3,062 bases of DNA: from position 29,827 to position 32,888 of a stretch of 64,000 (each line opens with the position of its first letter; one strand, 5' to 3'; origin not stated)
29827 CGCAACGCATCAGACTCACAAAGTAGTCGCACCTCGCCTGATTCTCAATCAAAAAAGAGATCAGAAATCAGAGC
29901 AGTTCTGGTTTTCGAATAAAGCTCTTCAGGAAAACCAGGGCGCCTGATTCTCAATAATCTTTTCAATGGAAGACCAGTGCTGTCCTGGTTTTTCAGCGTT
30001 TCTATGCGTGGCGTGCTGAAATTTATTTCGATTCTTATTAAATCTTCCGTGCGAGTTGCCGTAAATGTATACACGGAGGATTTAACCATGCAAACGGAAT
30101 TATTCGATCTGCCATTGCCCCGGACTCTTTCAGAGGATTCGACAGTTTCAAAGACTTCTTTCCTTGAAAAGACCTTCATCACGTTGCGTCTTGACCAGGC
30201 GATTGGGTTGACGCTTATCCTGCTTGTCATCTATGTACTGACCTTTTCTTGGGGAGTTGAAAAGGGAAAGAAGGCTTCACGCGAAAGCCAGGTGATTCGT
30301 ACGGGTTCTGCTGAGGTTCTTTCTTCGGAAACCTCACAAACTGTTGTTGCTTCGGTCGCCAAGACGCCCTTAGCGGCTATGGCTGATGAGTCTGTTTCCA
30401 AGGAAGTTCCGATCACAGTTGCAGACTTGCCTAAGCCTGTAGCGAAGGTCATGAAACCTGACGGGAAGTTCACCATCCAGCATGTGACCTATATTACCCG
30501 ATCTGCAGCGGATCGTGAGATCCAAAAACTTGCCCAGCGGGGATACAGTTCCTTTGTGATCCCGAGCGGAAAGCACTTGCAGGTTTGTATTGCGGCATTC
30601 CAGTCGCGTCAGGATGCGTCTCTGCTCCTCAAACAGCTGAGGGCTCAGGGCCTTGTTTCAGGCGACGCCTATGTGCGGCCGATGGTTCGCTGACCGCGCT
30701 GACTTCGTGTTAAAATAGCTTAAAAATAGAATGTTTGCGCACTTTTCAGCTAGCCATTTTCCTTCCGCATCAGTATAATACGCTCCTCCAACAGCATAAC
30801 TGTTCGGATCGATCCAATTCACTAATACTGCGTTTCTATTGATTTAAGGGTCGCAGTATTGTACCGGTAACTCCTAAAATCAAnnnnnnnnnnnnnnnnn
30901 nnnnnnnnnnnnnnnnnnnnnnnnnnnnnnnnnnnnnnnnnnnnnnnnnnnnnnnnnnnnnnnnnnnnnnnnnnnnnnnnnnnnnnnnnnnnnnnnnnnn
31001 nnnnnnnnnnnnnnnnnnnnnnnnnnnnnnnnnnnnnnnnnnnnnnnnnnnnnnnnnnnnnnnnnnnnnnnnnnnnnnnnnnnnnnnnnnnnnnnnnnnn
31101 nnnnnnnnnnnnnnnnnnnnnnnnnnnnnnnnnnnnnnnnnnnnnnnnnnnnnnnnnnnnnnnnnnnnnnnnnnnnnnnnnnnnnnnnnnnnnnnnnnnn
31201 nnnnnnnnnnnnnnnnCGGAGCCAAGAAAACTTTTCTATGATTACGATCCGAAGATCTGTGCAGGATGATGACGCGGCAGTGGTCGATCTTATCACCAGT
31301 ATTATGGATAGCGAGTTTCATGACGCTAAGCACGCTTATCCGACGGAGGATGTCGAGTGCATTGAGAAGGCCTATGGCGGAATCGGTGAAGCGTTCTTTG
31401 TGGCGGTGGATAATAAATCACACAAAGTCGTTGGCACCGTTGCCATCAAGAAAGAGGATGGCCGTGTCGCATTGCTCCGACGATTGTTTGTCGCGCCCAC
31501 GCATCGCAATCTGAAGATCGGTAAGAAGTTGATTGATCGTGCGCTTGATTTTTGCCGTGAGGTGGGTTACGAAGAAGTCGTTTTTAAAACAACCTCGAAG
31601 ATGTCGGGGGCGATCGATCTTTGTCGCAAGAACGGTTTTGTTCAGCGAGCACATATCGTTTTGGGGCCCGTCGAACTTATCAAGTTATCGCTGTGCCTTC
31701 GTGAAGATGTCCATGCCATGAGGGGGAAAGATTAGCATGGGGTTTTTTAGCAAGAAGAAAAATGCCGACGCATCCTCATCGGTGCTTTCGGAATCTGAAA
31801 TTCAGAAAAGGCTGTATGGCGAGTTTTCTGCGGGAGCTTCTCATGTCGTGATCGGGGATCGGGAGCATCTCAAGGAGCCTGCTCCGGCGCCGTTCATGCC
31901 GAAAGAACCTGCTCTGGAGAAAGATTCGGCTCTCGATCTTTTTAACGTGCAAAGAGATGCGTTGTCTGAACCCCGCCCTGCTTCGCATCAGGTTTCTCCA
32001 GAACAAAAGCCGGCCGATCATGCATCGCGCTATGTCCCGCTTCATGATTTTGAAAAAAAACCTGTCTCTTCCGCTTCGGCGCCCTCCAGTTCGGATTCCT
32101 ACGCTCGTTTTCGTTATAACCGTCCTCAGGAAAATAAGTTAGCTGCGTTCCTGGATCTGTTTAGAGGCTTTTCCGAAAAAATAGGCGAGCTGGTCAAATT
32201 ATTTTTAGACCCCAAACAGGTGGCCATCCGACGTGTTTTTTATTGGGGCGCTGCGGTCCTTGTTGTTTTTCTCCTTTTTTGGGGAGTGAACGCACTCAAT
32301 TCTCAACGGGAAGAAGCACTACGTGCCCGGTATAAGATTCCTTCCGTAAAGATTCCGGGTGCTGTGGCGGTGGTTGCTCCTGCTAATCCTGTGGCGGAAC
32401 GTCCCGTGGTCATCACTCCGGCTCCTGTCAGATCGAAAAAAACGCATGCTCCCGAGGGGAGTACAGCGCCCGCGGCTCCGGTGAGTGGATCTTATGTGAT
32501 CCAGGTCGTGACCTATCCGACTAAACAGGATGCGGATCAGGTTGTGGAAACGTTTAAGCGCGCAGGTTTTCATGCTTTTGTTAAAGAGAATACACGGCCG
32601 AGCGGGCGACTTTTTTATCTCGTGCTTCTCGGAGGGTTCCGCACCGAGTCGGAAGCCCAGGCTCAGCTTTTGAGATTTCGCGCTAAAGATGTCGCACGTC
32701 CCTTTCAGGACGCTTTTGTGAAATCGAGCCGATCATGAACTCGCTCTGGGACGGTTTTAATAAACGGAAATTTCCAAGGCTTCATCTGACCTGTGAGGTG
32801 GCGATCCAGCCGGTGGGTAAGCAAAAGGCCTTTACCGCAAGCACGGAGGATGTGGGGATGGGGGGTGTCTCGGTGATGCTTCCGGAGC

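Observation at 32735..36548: Compact cluster of four second-messenger receptor proteins: PilZ - YajQ - PilZ - cNMP-binding patatin phospholipase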

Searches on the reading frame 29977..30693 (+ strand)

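Call 3: search_protein_families(library=pfam, proteins=[window:29977-30693:+], max_evalue=0.01)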
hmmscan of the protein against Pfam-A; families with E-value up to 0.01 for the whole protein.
window:29977-30693:+ (238 aa): 1 family
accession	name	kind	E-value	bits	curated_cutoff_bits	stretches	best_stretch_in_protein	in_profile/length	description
PF05036.18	SPOR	-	1.1e-07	32.5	21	1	162-226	2-70/76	SPOR domain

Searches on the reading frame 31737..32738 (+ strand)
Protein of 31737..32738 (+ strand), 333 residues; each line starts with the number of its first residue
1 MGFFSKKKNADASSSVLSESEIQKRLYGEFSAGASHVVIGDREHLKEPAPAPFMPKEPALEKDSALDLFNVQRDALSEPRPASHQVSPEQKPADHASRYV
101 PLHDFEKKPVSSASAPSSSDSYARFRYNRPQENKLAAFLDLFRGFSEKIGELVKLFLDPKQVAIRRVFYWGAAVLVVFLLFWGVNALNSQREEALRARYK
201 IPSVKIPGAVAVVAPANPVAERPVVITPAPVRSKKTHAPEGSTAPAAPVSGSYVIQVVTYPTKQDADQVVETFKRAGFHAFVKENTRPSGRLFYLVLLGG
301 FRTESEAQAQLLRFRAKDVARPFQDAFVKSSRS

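Call 3: search_protein_families(library=pfam, proteins=[window:31737-32738:+], max_evalue=0.01)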
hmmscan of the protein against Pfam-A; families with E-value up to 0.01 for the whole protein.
window:31737-32738:+ (333 aa): 1 family
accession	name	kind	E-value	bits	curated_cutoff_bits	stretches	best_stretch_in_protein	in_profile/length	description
PF05036.18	SPOR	-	1.5e-09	38.4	21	1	250-315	2-65/76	SPOR domain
